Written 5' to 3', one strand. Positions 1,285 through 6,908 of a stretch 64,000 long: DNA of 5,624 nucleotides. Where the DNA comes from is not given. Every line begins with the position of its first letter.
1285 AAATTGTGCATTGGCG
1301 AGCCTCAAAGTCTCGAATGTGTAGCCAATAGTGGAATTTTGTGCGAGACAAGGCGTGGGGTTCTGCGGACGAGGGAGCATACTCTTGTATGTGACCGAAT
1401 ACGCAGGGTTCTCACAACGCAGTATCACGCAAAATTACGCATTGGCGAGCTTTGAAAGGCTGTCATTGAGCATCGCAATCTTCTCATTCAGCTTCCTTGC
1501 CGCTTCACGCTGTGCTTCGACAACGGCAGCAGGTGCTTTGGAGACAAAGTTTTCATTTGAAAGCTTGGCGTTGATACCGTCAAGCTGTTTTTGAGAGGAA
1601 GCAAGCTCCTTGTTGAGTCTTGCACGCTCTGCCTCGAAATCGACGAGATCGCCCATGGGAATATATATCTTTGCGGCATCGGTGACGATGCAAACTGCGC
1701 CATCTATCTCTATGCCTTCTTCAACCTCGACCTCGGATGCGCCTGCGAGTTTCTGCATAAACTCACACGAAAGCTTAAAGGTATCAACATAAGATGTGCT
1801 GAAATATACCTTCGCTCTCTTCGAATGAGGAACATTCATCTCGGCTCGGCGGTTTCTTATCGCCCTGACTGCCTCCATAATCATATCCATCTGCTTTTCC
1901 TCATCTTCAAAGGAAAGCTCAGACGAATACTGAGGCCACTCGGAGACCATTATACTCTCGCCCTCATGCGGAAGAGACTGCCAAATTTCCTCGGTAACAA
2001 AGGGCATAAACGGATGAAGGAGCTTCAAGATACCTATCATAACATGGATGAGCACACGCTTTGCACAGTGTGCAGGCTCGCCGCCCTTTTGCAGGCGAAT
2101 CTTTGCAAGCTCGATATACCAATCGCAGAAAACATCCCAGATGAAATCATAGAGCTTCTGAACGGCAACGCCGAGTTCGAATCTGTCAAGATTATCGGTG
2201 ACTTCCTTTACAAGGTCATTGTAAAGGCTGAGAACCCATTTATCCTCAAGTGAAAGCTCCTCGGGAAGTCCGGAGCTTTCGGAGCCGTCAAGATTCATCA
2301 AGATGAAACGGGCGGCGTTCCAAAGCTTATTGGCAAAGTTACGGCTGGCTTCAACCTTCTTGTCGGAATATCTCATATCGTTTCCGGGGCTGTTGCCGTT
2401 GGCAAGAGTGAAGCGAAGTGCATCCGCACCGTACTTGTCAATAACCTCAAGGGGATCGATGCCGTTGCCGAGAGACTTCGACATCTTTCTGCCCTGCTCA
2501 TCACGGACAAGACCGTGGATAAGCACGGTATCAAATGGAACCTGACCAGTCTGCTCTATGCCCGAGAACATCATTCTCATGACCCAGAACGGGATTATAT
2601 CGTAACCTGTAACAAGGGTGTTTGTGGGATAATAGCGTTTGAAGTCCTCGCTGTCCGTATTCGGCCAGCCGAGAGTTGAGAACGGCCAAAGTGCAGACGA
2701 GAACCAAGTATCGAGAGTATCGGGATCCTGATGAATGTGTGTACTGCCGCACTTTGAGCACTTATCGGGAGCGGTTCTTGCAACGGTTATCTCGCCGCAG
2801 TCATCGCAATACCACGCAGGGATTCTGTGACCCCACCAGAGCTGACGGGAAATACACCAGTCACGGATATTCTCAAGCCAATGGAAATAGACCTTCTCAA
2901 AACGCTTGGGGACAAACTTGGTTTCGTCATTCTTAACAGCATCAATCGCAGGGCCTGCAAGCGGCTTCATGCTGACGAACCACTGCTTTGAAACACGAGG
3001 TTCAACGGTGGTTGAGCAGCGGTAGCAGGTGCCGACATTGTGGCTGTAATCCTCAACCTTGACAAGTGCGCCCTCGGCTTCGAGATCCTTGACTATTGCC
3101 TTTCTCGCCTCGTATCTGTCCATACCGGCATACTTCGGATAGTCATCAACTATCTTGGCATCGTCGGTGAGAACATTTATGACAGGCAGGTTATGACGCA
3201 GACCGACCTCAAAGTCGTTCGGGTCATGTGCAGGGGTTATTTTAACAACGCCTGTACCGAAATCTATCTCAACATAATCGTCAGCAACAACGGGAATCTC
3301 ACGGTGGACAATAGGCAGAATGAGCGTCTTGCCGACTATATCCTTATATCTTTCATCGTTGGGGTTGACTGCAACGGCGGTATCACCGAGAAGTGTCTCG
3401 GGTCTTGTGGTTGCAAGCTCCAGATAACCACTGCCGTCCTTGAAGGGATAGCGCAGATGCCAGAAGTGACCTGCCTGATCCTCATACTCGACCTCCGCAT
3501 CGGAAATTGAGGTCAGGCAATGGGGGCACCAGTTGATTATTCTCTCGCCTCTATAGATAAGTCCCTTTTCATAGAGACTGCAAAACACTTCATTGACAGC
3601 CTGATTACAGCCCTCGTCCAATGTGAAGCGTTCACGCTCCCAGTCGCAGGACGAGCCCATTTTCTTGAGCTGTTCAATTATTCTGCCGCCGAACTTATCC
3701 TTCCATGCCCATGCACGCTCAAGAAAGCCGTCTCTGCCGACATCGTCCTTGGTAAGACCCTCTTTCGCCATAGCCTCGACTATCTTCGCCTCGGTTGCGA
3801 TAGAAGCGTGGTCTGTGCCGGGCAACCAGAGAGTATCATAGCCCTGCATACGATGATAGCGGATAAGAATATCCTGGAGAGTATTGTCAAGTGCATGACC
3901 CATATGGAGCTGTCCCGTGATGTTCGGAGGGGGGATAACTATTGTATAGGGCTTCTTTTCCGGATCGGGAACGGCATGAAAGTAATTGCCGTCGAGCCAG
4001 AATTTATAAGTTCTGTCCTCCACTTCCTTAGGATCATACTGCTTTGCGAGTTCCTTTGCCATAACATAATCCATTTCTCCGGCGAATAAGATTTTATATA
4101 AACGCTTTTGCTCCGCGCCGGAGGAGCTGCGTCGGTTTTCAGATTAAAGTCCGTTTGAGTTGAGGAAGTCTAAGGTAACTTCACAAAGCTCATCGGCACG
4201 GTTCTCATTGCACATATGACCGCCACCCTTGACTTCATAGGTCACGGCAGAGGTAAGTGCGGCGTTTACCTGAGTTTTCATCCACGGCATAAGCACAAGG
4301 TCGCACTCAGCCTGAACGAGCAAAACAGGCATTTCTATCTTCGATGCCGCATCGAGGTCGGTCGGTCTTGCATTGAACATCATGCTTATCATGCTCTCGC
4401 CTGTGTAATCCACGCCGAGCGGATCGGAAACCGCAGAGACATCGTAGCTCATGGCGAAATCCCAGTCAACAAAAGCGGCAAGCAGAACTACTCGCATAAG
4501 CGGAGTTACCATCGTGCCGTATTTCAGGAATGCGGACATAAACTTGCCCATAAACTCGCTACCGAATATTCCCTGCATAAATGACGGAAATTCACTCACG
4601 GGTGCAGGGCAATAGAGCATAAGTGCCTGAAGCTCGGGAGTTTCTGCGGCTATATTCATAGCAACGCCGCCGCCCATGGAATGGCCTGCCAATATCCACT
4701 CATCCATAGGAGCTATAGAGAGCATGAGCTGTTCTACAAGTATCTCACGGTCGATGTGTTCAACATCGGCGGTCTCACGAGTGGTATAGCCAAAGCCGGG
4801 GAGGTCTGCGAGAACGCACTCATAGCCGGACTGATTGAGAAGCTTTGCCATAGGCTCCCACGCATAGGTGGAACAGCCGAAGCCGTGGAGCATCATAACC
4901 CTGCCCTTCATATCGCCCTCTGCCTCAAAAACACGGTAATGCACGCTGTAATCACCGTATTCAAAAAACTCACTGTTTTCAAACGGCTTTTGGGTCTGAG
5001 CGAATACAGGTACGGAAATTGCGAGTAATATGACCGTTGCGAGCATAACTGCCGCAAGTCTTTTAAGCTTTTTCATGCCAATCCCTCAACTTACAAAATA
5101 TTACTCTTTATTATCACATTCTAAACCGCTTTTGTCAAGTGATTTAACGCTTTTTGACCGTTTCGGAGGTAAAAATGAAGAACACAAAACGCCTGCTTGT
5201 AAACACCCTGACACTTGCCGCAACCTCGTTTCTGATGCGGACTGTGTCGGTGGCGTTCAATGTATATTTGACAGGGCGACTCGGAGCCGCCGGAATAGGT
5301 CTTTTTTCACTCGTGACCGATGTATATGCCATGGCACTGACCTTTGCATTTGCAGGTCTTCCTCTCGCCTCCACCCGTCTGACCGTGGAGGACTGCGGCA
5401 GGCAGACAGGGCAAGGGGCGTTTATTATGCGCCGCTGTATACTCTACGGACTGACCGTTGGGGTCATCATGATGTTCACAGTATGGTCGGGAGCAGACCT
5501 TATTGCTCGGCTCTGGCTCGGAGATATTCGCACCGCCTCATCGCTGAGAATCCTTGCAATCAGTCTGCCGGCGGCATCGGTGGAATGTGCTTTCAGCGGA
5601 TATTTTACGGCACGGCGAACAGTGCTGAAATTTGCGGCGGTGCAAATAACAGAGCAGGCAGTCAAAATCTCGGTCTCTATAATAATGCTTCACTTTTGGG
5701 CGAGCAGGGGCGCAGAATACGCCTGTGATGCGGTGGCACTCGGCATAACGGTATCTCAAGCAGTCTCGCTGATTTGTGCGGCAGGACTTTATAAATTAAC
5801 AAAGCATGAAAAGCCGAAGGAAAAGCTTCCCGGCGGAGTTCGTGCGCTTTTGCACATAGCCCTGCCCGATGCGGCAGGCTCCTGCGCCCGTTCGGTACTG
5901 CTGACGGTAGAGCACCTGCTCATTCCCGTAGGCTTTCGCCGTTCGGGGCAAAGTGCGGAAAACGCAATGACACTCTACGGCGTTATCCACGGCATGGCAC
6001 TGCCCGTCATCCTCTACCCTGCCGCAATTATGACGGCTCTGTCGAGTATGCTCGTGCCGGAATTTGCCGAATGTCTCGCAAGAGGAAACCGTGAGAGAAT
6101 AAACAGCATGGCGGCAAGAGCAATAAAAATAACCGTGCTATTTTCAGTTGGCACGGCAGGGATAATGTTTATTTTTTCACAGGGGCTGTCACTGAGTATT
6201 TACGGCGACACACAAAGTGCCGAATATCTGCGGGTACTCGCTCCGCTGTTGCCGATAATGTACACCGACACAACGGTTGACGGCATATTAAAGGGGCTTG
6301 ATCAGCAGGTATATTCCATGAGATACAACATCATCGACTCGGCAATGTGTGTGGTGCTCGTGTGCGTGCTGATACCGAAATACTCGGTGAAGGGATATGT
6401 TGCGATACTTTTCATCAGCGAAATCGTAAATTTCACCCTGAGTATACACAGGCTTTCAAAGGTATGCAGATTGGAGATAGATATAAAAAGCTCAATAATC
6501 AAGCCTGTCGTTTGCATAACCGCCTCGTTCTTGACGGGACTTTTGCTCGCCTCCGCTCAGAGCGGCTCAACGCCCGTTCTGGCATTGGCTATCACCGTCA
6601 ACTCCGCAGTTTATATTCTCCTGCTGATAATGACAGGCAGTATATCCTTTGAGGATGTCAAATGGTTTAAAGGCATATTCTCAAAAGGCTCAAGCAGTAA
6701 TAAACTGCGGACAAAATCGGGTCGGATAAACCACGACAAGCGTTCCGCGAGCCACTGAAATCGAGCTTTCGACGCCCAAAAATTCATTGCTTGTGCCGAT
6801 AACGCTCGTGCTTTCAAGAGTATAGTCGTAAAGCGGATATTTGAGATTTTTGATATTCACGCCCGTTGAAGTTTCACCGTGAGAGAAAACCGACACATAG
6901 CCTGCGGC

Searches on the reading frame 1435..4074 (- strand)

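Call 61: search_protein_families(library=pfam, proteins=[window:1435-4074:-], max_evalue=0.000001)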
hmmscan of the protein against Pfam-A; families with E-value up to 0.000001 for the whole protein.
window:1435-4074:- (879 aa): 5 families
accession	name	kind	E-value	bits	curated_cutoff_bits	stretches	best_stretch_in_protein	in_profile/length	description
PF00133.28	tRNA-synt_1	-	2.7e-147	491.3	22.7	1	22-568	2-412/414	tRNA synthetases class I (I, L, M and V)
PF08264.19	Anticodon_1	-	4e-45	153.8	25.1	1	611-757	1-147/148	Anticodon-binding domain of tRNA ligase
PF09334.17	tRNA-synt_1g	-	2.1e-28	99.6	20.1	2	348-586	167-385/391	tRNA synthetases class I (M)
PF10458.14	Val_tRNA-synt_C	-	1e-19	71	25.9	1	812-877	1-66/66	Valyl tRNA synthetase tRNA binding arm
PF13603.12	tRNA-synt_1_2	-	3.9e-11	43.2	25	1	248-307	86-145/185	Leucyl-tRNA synthetase, editing domain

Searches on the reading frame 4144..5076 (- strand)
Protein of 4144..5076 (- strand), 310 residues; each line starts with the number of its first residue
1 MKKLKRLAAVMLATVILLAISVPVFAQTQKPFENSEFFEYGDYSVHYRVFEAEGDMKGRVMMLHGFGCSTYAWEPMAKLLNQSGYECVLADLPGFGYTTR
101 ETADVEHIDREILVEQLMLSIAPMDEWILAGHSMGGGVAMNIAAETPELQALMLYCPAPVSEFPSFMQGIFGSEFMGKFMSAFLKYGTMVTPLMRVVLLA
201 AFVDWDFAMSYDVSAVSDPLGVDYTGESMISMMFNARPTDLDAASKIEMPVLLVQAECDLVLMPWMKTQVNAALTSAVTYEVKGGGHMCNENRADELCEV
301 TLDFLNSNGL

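Call 61: search_protein_families(library=pfam, proteins=[window:4144-5076:-], max_evalue=0.000001)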
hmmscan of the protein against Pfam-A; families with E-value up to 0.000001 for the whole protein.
window:4144-5076:- (310 aa): 4 families
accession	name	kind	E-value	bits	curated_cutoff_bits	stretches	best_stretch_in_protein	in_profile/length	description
PF00561.26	Abhydrolase_1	-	4.2e-19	69.6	25.8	1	59-170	2-116/245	alpha/beta hydrolase fold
PF12146.15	Hydrolase_4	-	7.8e-19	68.4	27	1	55-276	2-219/239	Serine aminopeptidase, S33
PF12697.13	Abhydrolase_6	-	1.3e-16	62.3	26.3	1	62-299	3-216/217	Alpha/beta hydrolase family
PF12695.13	Abhydrolase_5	-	5.8e-07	29.9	27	0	69-159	11-91/164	Alpha/beta hydrolase family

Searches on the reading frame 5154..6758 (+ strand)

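Call 61: search_protein_families(library=pfam, proteins=[window:5154-6758:+], max_evalue=0.000001)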
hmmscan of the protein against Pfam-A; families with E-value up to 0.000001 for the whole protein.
window:5154-6758:+ (534 aa): 2 families
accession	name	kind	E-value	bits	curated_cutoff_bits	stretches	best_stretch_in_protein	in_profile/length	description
PF01943.22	Polysacc_synt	-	3.3e-13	50.1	28.2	1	15-257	2-232/274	Polysaccharide biosynthesis protein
PF01554.23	MatE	-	3.4e-08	33.8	24.9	1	271-404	27-159/161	MatE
